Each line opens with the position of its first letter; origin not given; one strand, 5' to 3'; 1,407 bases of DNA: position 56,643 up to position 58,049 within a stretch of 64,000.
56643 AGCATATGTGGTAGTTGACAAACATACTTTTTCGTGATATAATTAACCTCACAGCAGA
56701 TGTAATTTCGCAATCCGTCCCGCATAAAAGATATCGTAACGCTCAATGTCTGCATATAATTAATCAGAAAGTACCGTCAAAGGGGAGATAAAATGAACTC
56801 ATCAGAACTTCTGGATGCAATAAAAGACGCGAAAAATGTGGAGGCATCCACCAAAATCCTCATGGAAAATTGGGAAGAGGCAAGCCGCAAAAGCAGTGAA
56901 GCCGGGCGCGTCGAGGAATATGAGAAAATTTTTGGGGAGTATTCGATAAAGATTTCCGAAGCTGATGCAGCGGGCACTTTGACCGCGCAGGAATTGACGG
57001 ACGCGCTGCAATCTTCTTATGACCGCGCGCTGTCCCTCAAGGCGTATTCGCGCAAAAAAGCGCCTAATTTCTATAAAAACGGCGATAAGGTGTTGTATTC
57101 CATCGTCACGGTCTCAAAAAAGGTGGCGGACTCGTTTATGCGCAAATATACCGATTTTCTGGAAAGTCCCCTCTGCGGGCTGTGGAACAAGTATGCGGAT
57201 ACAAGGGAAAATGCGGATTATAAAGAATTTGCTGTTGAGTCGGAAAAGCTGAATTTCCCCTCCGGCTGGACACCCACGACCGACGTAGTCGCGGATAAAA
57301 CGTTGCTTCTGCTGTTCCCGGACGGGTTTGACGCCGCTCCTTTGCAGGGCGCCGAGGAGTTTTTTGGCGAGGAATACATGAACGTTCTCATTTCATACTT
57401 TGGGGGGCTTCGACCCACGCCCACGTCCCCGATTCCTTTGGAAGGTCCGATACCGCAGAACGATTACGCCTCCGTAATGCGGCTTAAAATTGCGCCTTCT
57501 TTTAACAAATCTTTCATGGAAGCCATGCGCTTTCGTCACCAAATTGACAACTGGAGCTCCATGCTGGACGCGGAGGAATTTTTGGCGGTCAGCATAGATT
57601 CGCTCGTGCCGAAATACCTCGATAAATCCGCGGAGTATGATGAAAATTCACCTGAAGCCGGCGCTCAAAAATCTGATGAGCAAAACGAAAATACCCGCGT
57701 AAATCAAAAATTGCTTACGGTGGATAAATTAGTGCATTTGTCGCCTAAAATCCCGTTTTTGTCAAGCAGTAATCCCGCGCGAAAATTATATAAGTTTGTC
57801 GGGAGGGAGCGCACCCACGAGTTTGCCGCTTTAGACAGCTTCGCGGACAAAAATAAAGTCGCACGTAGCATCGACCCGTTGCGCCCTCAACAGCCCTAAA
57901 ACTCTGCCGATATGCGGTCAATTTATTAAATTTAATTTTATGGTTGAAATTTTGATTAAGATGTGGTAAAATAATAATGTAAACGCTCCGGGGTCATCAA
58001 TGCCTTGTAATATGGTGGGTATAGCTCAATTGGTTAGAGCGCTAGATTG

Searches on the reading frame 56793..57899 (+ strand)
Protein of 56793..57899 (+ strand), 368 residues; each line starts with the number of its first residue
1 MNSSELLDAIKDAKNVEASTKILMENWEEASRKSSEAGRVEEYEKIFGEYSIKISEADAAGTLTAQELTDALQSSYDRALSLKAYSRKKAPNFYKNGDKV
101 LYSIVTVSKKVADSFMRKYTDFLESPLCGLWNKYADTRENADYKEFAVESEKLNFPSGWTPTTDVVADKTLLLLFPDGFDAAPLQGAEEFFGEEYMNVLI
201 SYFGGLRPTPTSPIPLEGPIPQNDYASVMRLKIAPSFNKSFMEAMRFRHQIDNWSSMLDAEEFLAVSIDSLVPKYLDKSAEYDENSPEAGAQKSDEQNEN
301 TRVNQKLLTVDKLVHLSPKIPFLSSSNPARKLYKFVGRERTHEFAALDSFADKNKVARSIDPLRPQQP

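Call 24: find_encoding_contigs(protein=window:56793-57899:+, flank=10000, max_places=10)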
Protein window:56793-57899:+ (368 aa): no gene with exactly this product is on record in the collection.

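Call 25: search_protein_families(library=pfam, proteins=[window:56793-57899:+])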
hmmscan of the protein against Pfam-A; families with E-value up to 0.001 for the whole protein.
window:56793-57899:+ (368 aa): 0 families

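Call 26: find_homologous_proteins(query=window:56793-57899:+, max_evalue=0.00001)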
Query window:56793-57899:+ (368 aa): 1 proteins with E <= 0.00001 among 3430 candidates.
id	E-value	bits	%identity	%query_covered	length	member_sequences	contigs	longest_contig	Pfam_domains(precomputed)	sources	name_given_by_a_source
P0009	1.2e-240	815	100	100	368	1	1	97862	-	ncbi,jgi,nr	ncbi:MAG: hypothetical protein LBL34_02055 [Clostridiales bacterium]|jgi:hypothetical protein|nr:hyp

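Call 29: find_encoding_contigs(protein=P0013, flank=10000, max_places=6)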
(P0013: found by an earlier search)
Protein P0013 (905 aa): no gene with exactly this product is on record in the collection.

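Call 73: search_protein_families(library=ncbifam, proteins=[window:56793-57899:+], max_evalue=0.01)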
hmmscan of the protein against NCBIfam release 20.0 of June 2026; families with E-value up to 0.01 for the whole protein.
window:56793-57899:+ (368 aa): 0 families
